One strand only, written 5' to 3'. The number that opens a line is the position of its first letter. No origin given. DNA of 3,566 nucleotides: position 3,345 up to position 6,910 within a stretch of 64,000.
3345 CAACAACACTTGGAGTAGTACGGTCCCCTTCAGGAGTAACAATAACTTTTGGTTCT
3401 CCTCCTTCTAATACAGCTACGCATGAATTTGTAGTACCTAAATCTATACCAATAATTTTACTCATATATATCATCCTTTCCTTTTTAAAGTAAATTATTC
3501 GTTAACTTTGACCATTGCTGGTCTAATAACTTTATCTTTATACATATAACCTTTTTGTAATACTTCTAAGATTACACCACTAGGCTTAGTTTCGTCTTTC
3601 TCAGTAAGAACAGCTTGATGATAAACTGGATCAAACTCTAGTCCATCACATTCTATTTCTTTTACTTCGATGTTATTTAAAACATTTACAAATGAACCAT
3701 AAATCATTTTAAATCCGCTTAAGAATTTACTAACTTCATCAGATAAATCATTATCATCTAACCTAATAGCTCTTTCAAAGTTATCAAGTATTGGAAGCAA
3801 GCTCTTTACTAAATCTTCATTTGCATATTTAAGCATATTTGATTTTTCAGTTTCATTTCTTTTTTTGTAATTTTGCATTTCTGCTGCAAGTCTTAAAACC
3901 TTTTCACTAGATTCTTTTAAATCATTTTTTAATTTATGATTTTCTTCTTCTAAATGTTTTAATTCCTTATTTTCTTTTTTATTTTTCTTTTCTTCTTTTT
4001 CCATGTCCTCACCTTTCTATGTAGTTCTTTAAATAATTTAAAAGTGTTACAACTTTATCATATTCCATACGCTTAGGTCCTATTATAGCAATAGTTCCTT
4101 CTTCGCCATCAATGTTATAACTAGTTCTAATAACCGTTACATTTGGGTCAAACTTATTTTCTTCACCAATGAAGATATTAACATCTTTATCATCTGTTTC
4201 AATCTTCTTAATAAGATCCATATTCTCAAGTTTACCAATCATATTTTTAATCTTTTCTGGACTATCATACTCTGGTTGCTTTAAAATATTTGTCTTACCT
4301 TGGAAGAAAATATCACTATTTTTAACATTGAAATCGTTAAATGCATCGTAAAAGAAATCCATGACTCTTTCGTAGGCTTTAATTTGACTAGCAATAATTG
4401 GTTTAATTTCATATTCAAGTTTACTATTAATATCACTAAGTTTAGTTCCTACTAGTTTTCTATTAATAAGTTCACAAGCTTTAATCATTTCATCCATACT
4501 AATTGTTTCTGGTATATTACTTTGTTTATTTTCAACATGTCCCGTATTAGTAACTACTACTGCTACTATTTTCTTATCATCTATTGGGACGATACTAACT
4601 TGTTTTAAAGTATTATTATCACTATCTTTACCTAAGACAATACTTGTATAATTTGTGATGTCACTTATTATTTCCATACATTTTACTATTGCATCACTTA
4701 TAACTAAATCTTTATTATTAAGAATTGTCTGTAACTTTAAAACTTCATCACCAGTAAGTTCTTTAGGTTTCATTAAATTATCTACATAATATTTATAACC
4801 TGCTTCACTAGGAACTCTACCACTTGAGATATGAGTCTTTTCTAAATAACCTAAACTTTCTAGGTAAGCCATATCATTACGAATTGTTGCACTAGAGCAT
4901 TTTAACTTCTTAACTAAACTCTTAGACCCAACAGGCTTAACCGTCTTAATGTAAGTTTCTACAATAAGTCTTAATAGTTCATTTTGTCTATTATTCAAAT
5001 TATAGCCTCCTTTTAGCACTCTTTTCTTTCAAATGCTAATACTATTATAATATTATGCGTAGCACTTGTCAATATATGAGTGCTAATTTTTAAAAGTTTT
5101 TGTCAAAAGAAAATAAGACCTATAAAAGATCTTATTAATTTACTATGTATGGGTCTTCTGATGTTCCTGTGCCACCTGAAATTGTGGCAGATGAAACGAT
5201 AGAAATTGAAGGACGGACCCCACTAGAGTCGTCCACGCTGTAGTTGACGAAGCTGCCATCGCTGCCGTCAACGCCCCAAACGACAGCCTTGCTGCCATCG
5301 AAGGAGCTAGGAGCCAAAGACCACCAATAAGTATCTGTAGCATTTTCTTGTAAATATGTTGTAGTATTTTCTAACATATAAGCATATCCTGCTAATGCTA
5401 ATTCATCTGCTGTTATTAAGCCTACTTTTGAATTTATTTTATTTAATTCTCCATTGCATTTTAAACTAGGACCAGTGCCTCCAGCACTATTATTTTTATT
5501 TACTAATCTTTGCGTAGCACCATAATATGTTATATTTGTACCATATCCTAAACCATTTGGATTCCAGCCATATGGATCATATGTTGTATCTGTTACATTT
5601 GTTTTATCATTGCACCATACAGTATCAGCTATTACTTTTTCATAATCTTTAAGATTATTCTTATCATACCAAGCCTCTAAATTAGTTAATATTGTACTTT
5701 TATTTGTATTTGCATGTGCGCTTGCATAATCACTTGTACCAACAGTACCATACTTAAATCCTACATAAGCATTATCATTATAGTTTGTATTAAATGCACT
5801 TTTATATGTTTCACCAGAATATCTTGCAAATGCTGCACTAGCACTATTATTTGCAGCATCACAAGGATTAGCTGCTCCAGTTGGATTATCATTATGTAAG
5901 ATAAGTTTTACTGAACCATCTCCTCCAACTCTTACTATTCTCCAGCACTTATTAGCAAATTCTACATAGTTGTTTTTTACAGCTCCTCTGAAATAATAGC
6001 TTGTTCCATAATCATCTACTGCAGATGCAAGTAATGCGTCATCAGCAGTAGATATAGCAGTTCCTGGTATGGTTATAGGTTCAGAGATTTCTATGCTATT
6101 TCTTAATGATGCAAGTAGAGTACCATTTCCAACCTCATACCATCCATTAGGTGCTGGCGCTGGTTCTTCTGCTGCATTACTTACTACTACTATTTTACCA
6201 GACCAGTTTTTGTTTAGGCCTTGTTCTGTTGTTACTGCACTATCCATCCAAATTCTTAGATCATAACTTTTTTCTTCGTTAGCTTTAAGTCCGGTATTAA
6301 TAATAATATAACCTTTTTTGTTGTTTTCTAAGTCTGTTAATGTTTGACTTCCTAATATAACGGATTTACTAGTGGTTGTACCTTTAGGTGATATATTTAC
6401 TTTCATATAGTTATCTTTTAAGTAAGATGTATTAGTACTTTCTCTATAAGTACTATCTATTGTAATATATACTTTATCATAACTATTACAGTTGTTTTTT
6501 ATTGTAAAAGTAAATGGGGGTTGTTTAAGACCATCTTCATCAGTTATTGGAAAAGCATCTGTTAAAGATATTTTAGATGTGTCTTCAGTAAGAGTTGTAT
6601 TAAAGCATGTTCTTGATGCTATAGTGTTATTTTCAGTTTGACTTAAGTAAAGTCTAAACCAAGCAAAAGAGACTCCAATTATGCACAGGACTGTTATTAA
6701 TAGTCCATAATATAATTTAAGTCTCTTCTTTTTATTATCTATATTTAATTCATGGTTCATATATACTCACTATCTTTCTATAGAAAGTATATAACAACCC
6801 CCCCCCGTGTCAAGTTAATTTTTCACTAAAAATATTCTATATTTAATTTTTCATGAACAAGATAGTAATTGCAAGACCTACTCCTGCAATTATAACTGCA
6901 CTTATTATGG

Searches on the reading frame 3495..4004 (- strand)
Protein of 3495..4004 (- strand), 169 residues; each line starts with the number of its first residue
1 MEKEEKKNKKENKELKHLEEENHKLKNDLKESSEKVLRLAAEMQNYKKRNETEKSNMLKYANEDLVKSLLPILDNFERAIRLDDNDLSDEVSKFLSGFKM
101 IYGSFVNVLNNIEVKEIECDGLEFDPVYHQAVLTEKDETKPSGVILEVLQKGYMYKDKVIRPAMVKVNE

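Call 7: search_protein_families(library=pfam, proteins=[window:3495-4004:-], max_evalue=0.01)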
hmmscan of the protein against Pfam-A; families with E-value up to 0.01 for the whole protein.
window:3495-4004:- (169 aa): 2 families
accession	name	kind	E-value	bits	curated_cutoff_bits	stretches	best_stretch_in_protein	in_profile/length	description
PF01025.24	GrpE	-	1.3e-49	168.5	25.8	1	5-168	3-164/165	GrpE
PF25785.1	TPR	-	0.0041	17.8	27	1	9-61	3-56/110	Nucleoprotein TPR-like domain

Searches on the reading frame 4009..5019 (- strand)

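Call 7: search_protein_families(library=pfam, proteins=[window:4009-5019:-], max_evalue=0.01)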
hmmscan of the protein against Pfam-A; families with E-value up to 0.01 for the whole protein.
window:4009-5019:- (336 aa): 5 families
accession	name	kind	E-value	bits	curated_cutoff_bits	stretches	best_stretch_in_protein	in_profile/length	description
PF01628.27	HrcA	-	1.4e-52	179.3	22.2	1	111-324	4-215/215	HrcA protein C terminal domain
PF03444.21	HrcA_DNA-bdg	-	6e-07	29.5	21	1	8-61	2-55/79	Winged helix-turn-helix transcription repressor, HrcA DNA-binding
PF08279.18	HTH_11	-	9.7e-06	25.8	25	1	17-58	3-44/55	HTH domain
PF08220.18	HTH_DeoR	-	1.7e-05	24.9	21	1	30-63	15-48/57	DeoR-like helix-turn-helix domain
PF21715.3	CggR_N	-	0.0068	16.5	30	0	22-61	10-49/71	CggR N-terminal DNA binding domain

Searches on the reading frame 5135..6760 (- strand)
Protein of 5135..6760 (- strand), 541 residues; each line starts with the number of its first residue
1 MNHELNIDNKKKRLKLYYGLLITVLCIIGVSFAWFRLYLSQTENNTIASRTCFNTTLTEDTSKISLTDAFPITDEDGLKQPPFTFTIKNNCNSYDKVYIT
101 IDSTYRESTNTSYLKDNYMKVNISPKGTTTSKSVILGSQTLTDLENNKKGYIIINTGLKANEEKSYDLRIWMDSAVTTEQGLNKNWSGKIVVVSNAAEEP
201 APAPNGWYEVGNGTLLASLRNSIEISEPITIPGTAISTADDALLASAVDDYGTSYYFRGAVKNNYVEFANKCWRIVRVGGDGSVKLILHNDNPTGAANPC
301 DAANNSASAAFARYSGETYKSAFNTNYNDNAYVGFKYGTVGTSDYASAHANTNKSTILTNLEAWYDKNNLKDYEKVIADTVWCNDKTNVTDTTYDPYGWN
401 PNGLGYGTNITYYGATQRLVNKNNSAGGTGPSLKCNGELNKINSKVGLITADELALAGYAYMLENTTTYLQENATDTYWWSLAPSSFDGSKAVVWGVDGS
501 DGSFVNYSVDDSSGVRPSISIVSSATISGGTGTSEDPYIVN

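Call 7: search_protein_families(library=pfam, proteins=[window:5135-6760:-], max_evalue=0.01)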
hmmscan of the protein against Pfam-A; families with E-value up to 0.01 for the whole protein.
window:5135-6760:- (541 aa): 0 families

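Call 12: search_protein_families(library=ncbifam, proteins=[window:5135-6760:-], max_evalue=0.01)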
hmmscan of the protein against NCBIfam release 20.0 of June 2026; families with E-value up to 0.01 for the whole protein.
window:5135-6760:- (541 aa): 0 families

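Call 14: find_homologous_proteins(query=window:5135-6760:-)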
Query window:5135-6760:- (541 aa): 6356 proteins with E <= 0.001 among 8000 candidates; the best 120 are listed.
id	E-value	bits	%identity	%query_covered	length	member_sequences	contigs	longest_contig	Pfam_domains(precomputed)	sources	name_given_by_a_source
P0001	0.0e+0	1219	100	100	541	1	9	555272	-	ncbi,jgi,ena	-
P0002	0.0e+0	1215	100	100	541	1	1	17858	-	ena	-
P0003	0.0e+0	1214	100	100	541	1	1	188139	-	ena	-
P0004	0.0e+0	1203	99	100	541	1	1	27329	-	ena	-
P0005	0.0e+0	1196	98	100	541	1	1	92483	-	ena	-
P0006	0.0e+0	1194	98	100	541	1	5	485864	-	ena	-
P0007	0.0e+0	1161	95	100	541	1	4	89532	-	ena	-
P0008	0.0e+0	1155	94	100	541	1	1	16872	-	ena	-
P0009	0.0e+0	1155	96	100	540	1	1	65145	-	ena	-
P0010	0.0e+0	1153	94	100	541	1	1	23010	-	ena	-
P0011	0.0e+0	1151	95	100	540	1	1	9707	-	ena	-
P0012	0.0e+0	1151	94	100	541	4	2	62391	-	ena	-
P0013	0.0e+0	1078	91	98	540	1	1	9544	-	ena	-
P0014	0.0e+0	1066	88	99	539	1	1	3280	-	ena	-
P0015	0.0e+0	1044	87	100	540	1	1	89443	-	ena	-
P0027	0.0e+0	1017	84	100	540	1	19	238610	-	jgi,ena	-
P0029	0.0e+0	1017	84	100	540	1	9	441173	-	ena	-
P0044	0.0e+0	1014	84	100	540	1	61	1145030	-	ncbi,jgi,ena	-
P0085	3.3e-297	1005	83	100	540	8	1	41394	PF19789.7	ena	-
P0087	4.2e-297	1004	83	100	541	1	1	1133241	PF19789.7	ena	-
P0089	8.2e-297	1003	83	100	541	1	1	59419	PF19789.7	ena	-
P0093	1.3e-296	1003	83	100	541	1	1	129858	PF19789.7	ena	-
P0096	4.1e-296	1001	83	100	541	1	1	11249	PF19789.7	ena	-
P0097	4.5e-296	1001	83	100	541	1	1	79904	PF19789.7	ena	-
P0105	2.2e-295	999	84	97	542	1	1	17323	PF19789.7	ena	-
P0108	5.2e-295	997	84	100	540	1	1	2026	PF19789.7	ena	-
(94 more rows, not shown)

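Call 15: find_encoding_contigs(protein=window:5135-6760:-, flank=3000, max_places=10)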
Protein window:5135-6760:- (541 aa): 10 contigs read that carry it; 2 places shown.
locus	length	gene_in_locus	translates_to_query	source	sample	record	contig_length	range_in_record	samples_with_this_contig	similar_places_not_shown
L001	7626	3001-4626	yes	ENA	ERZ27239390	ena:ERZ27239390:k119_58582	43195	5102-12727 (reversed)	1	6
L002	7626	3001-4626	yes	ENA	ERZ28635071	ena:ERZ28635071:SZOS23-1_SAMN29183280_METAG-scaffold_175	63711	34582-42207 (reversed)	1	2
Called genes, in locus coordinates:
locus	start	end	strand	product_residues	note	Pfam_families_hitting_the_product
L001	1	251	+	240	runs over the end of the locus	PF01476:LysM (weak)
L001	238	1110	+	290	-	-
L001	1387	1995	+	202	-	-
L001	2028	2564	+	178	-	PF01765:RRF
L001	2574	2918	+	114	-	-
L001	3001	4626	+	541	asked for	-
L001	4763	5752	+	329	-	PF03444:WHD_HrcA (faint), PF08220:HTH_DeoR (faint), PF08279:HTH_11 (faint), PF01628:HrcA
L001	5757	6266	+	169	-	PF01025:GrpE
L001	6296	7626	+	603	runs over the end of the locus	PF00012:HSP70, PF06723:MreB_Mbl, PF00012:HSP70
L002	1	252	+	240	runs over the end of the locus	PF01476:LysM (weak)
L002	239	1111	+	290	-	-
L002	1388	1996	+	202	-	-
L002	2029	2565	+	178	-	PF01765:RRF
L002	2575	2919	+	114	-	-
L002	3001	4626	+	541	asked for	-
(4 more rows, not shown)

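Call 18: find_encoding_contigs(protein=P0044, flank=2500, max_places=10)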
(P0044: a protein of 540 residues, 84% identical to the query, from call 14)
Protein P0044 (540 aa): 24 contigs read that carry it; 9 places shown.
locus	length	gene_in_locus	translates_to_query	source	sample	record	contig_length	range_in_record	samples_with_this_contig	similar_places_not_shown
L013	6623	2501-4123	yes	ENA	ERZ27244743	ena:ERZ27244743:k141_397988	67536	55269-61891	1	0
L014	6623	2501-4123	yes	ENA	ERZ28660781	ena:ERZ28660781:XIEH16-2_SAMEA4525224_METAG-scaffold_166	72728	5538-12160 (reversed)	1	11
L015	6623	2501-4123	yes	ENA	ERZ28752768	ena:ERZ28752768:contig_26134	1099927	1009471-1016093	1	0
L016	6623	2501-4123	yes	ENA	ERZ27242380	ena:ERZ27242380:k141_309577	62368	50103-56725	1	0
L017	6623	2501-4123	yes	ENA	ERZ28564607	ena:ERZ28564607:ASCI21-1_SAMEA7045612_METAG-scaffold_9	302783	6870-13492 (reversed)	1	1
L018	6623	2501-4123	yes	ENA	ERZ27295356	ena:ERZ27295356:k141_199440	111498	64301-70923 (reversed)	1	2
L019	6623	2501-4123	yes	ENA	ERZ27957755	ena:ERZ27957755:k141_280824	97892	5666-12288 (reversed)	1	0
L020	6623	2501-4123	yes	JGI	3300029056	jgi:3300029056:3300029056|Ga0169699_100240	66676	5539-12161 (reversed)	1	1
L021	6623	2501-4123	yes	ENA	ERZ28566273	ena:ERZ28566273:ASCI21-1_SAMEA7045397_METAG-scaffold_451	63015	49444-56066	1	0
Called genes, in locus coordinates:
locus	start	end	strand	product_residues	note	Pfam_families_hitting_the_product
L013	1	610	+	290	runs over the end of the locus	-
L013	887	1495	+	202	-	-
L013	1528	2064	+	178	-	PF01765:RRF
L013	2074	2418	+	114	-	-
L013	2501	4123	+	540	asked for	-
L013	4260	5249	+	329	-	PF03444:WHD_HrcA (faint), PF08220:HTH_DeoR (faint), PF08279:HTH_11 (faint), PF01628:HrcA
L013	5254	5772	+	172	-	PF01025:GrpE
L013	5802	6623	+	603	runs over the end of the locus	PF00012:HSP70, PF06723:MreB_Mbl, PF00012:HSP70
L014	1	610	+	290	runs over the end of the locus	-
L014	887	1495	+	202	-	-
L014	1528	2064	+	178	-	PF01765:RRF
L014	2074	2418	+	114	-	-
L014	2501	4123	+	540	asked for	-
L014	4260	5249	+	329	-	PF03444:WHD_HrcA (faint), PF08220:HTH_DeoR (faint), PF08279:HTH_11 (faint), PF01628:HrcA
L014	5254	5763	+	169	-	PF01025:GrpE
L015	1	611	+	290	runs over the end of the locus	-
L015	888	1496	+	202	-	-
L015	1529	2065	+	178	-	PF01765:RRF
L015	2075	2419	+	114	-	-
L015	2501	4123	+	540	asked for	-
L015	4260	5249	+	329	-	PF03444:WHD_HrcA (faint), PF08220:HTH_DeoR (faint), PF08279:HTH_11 (faint), PF01628:HrcA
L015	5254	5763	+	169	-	PF01025:GrpE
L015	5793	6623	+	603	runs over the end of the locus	PF00012:HSP70, PF06723:MreB_Mbl, PF00012:HSP70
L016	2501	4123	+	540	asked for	-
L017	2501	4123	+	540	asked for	-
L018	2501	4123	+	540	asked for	-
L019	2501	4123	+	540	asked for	-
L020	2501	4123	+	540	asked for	-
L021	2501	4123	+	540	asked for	-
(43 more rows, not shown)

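Call 25: find_related_loci(query=A2, collection=genome_contigs, flank=3000)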
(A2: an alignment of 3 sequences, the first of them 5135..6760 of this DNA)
Query A2 (541 aa) in genome_contigs; peptide patterns used: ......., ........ (x = any residue, [..] = any of these).
583 stretches matched a pattern (row limit reached: there are more); 530 encode a relative of the query (tblastn E <= 1e-3); the best 80 are kept; 79 distinct loci.
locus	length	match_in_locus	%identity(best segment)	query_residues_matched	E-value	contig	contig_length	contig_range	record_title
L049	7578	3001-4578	76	1-540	0e+0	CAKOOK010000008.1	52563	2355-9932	MAG: uncultured Bacilli bacterium isolate REFINED_METABAT215_TOP10_CONTIGS_1500_ASSEMBLY_K77_MERGED__Hadza_PheChl_Fiber-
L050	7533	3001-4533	77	14-540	0e+0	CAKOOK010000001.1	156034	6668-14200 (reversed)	MAG: uncultured Bacilli bacterium isolate REFINED_METABAT215_TOP10_CONTIGS_1500_ASSEMBLY_K77_MERGED__Hadza_PheChl_Fiber-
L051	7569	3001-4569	66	7-541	0e+0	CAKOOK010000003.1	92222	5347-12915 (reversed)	MAG: uncultured Bacilli bacterium isolate REFINED_METABAT215_TOP10_CONTIGS_1500_ASSEMBLY_K77_MERGED__Hadza_PheChl_Fiber-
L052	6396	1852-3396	63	9-541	0e+0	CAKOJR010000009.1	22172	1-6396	MAG: uncultured Bacilli bacterium isolate REFINED_METABAT215_TOP10_CONTIGS_1500_ASSEMBLY_K77_MERGED__Hadza_MoBio_hadza-I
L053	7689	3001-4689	54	7-540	0e+0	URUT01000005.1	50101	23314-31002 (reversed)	uncultured Tenericutes bacterium isolate UMGS1372 genome assembly, contig: NODE_136_length_50101_cov_15.737781, whole ge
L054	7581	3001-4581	66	9-540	0e+0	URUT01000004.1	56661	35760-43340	uncultured Tenericutes bacterium isolate UMGS1372 genome assembly, contig: NODE_117_length_56661_cov_15.356676, whole ge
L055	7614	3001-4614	52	1-541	3e-174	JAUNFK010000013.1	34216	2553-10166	MAG: bacterium isolate S25M_St_metabat_56 NODE_448_length_34216_cov_7.085009, whole genome shotgun sequence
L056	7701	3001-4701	52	1-541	2e-169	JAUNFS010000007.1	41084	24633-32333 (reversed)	MAG: bacterium isolate S25M_St_metabat_91 NODE_323_length_41084_cov_31.413975, whole genome shotgun sequence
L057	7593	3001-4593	50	4-541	2e-162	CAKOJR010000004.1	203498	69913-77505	MAG: uncultured Bacilli bacterium isolate REFINED_METABAT215_TOP10_CONTIGS_1500_ASSEMBLY_K77_MERGED__Hadza_MoBio_hadza-I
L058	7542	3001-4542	54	7-541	6e-161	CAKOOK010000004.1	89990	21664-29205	MAG: uncultured Bacilli bacterium isolate REFINED_METABAT215_TOP10_CONTIGS_1500_ASSEMBLY_K77_MERGED__Hadza_PheChl_Fiber-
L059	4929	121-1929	72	7-540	2e-151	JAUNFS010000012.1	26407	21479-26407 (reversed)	MAG: bacterium isolate S25M_St_metabat_91 NODE_644_length_26407_cov_27.308705, whole genome shotgun sequence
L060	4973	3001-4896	77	1-541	1e-150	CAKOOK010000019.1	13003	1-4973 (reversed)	MAG: uncultured Bacilli bacterium isolate REFINED_METABAT215_TOP10_CONTIGS_1500_ASSEMBLY_K77_MERGED__Hadza_PheChl_Fiber-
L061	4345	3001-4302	55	12-435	2e-149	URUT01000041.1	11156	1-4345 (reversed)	uncultured Tenericutes bacterium isolate UMGS1372 genome assembly, contig: NODE_1489_length_11156_cov_17.223674, whole g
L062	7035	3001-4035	70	202-540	6e-148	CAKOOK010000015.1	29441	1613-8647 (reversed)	MAG: uncultured Bacilli bacterium isolate REFINED_METABAT215_TOP10_CONTIGS_1500_ASSEMBLY_K77_MERGED__Hadza_PheChl_Fiber-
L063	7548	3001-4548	51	10-540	5e-147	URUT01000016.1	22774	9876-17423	uncultured Tenericutes bacterium isolate UMGS1372 genome assembly, contig: NODE_483_length_22774_cov_15.706985, whole ge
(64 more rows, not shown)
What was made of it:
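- Closest known: Mycoplasma hyorhinis vlp family. Same: Related MAGs are labelled 'Tenericutes' or 'Mollicutes' (call 25).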

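Call 39: find_encoding_contigs(protein=P0027, flank=2500, max_places=10)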
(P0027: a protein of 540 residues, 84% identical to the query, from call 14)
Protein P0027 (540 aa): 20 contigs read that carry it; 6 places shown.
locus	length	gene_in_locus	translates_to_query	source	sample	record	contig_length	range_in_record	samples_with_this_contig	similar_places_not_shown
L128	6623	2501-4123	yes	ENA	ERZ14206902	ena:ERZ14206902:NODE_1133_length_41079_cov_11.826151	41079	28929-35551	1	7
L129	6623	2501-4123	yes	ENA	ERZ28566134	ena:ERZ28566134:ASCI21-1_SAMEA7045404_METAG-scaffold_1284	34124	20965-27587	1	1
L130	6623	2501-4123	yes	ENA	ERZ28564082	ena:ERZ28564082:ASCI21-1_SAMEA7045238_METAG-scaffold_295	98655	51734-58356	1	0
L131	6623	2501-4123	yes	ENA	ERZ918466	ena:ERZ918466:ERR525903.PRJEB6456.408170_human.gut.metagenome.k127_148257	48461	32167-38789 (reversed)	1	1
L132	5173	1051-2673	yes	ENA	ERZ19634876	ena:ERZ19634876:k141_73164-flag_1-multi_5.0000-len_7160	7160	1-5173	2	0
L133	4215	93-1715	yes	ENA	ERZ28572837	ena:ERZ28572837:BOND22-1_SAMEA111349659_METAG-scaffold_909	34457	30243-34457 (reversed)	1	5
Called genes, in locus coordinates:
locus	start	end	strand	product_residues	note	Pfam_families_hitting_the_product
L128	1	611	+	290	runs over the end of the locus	-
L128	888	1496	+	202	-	-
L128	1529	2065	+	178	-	PF01765:RRF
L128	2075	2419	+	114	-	-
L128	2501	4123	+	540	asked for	-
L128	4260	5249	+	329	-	PF03444:WHD_HrcA (faint), PF08220:HTH_DeoR (faint), PF08279:HTH_11 (faint), PF01628:HrcA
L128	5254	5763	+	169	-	PF01025:GrpE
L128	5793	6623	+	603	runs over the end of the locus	PF00012:HSP70, PF06723:MreB_Mbl, PF00012:HSP70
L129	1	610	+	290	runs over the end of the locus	-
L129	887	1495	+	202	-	-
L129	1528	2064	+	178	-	PF01765:RRF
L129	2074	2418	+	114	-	-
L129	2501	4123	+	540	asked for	-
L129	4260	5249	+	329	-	PF03444:WHD_HrcA (faint), PF08220:HTH_DeoR (faint), PF08279:HTH_11 (faint), PF01628:HrcA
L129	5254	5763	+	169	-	PF01025:GrpE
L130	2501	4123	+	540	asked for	-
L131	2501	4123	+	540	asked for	-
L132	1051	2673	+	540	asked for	-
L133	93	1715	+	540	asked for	-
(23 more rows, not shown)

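Call 40: find_encoding_contigs(protein=P0029, flank=2500, max_places=10)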
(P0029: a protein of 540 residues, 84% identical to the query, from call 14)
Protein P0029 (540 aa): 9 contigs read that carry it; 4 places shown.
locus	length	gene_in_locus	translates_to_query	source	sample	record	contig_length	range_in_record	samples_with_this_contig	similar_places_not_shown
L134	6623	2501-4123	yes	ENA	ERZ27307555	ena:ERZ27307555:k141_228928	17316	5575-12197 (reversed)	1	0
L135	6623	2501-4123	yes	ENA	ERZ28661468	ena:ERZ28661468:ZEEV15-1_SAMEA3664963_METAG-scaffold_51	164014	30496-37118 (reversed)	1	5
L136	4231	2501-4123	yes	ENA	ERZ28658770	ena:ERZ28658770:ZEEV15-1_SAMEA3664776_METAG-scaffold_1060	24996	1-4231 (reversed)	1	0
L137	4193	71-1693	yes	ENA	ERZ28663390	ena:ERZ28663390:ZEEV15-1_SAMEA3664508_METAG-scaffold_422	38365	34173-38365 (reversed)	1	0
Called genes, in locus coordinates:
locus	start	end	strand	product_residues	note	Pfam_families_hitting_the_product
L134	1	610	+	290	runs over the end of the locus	-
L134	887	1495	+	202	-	-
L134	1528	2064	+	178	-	PF01765:RRF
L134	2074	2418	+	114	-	-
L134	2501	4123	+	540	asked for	-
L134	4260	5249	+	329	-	PF03444:WHD_HrcA (faint), PF08220:HTH_DeoR (faint), PF08279:HTH_11 (faint), PF01628:HrcA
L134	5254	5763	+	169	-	PF01025:GrpE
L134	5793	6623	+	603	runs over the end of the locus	PF00012:HSP70, PF06723:MreB_Mbl, PF00012:HSP70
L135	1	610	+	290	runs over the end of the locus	-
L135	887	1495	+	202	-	-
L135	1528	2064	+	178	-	PF01765:RRF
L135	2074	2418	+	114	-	-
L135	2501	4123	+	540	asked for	-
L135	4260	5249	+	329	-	PF03444:WHD_HrcA (faint), PF08220:HTH_DeoR (faint), PF08279:HTH_11 (faint), PF01628:HrcA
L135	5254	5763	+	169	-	PF01025:GrpE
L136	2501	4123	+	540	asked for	-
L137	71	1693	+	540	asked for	-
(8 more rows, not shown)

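Call 45: search_solved_structures(query=window:5135-6760:-, max_evalue=1)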
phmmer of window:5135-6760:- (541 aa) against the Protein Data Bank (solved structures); distinct sequences matched with E-value up to 1: 0.

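Call 50: predict_structure(alignment_id=A3)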
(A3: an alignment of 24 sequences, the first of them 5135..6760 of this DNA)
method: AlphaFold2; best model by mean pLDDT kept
length: 541 residues; sequences in the alignment: 24
mean_pLDDT: 38.8   pTM: 0.31
mean pLDDT of the five models: 38.8, 38.5, 37.2, 36.4, 35.3
residues with pLDDT >= 90: 0; 70-90: 51; 50-70: 74; < 50: 416
segments of 3 or more residues with pLDDT < 50: 35-50, 60-63, 103-117, 135-155, 177-187, 195-524, 529-541
pLDDT, mean of each block of 10 residues (from residue 1): 59 73 75 46 29 57 50 67 74 60 41 44 69 42 31 56 76 53 48 48 35 34 29 32 37 35 24 30 29 26 26 26 25 23 25 33 44 29 26 30 27 24 22 22 22 24 26 29 28 26 28 29 46 38 43
secondary structure, 60 per line:
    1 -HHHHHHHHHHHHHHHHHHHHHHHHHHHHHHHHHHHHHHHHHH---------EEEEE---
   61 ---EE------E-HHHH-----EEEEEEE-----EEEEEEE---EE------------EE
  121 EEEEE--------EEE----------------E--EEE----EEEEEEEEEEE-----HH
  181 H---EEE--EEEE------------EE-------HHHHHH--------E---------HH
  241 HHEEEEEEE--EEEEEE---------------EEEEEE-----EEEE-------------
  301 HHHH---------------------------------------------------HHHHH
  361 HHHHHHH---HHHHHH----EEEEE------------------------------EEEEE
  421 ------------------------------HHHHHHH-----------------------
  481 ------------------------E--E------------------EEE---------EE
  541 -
elements in order: H2-43 E53-57 H74-77 E83-89 E95-101 E119-125 E134-136 E156-158 E163-173 E185-187 E190-193 H215-220 H239-242 E243-249 E252-257 E273-278 E284-287 H301-304 H356-367 H371-376 E381-385 E416-420 H451-457 E527-529
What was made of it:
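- The protein has an N-terminal helix followed by beta domains (call 50).
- Tried and rejected: The model built from 24 close homologues was unusable (pLDDT 38.8, call 50).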

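Call 52: search_solved_structures(query=A3, max_evalue=10)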
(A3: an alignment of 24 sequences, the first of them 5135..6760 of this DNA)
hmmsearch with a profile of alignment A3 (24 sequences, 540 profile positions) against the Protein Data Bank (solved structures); distinct sequences matched with E-value up to 10: 1.
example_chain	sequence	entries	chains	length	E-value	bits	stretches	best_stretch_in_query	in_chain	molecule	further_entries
4di6_A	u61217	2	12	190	0.57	12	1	329-375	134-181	Nucleoside diphosphate kinase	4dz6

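Call 61: search_protein_families(library=pfam, alignment_id=A3, max_evalue=0.01)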
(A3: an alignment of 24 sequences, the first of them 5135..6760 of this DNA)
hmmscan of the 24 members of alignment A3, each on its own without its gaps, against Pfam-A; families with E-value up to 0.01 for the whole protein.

A. member 1, window:5135-6760:- (541 aa): 0 families

B. families by the number of members that match (of 24 scanned): 1 family
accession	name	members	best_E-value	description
PF19789.6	DUF6273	1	3.4e-05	Domain of unknown function (DUF6273)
